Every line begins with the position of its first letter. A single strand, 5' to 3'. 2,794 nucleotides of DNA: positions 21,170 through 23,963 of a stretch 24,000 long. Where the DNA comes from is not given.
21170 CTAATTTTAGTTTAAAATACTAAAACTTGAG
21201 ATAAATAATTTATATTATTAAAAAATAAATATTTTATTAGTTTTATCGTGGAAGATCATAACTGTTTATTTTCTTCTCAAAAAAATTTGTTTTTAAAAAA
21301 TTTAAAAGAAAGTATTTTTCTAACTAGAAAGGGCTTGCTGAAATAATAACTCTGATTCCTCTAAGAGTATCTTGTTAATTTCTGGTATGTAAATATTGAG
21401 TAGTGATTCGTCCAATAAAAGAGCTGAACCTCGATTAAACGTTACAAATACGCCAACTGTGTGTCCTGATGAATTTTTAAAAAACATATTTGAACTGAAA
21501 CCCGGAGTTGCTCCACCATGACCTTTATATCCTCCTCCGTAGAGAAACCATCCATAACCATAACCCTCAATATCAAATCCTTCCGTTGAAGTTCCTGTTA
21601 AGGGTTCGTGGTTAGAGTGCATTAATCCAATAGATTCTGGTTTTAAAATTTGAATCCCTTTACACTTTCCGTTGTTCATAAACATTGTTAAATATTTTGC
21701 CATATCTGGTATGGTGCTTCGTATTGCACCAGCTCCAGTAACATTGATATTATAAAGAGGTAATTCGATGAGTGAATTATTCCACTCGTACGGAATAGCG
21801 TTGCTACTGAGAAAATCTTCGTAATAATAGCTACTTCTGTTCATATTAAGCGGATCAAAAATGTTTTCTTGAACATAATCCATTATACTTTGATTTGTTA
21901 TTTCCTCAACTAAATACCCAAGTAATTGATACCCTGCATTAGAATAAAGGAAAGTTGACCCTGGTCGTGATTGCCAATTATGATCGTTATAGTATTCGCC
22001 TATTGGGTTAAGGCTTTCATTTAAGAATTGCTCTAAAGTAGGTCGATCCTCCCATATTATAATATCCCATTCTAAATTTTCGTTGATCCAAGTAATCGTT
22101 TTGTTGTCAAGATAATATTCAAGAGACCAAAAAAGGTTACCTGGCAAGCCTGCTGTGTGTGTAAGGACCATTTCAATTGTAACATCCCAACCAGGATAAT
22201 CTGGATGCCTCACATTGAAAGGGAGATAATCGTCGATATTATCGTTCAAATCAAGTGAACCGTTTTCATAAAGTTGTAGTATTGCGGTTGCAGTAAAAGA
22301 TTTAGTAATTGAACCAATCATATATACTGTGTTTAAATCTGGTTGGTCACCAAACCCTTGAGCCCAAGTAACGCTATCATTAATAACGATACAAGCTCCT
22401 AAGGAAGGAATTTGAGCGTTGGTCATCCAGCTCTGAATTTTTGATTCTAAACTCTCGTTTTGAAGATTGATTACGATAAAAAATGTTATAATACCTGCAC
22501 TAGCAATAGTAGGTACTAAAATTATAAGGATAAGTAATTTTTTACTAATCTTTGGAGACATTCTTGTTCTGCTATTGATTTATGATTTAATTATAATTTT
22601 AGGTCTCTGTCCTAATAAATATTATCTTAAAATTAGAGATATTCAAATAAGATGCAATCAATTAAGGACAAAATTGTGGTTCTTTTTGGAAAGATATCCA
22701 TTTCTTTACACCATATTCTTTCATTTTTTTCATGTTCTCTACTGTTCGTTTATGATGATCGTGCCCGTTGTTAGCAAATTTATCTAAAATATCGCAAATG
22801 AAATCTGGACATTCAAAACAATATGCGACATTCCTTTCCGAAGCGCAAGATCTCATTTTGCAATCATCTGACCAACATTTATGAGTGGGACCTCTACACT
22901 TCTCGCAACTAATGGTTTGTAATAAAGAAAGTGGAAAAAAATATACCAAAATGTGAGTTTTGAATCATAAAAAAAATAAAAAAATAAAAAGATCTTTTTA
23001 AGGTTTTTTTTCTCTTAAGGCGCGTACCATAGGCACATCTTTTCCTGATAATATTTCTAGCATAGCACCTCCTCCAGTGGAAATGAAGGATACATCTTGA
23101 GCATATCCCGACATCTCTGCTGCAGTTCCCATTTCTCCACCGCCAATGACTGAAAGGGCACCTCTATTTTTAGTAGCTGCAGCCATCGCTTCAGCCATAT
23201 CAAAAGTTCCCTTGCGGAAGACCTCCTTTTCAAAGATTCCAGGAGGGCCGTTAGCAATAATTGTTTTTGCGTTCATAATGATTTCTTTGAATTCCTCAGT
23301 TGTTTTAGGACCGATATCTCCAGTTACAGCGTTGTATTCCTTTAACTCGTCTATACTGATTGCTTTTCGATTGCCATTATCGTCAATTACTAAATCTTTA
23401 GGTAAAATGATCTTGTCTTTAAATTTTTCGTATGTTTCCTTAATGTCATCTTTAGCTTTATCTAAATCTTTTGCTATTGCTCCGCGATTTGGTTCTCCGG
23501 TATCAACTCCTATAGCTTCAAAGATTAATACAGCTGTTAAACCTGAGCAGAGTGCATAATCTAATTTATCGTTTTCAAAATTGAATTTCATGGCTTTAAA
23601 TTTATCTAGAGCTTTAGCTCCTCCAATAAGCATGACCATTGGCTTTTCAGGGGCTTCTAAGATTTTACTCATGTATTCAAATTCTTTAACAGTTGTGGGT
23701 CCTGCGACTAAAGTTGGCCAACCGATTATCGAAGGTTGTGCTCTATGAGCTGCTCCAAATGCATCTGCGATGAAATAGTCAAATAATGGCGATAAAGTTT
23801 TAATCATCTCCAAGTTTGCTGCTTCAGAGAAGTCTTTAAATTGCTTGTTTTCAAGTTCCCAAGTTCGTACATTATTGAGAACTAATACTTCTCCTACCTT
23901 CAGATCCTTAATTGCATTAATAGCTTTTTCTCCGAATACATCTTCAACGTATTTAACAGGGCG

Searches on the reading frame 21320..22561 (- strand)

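Call 9: search_protein_families(library=pfam, proteins=[window:21320-22561:-], max_evalue=0.001)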
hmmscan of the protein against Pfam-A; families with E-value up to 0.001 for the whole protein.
window:21320-22561:- (413 aa): 1 family
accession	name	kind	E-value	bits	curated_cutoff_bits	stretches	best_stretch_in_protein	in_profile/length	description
PF00144.29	Beta-lactamase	-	5.7e-53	180.6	27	1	39-377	2-312/329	Beta-lactamase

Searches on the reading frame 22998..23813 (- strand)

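Call 9: search_protein_families(library=pfam, proteins=[window:22998-23813:-], max_evalue=0.001)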
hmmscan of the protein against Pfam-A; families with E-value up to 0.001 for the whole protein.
window:22998-23813:- (271 aa): 1 family
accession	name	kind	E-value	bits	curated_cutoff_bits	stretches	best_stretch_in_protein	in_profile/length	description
PF00162.24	PGK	-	1.9e-65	221.8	27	1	2-258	124-379/379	Phosphoglycerate kinase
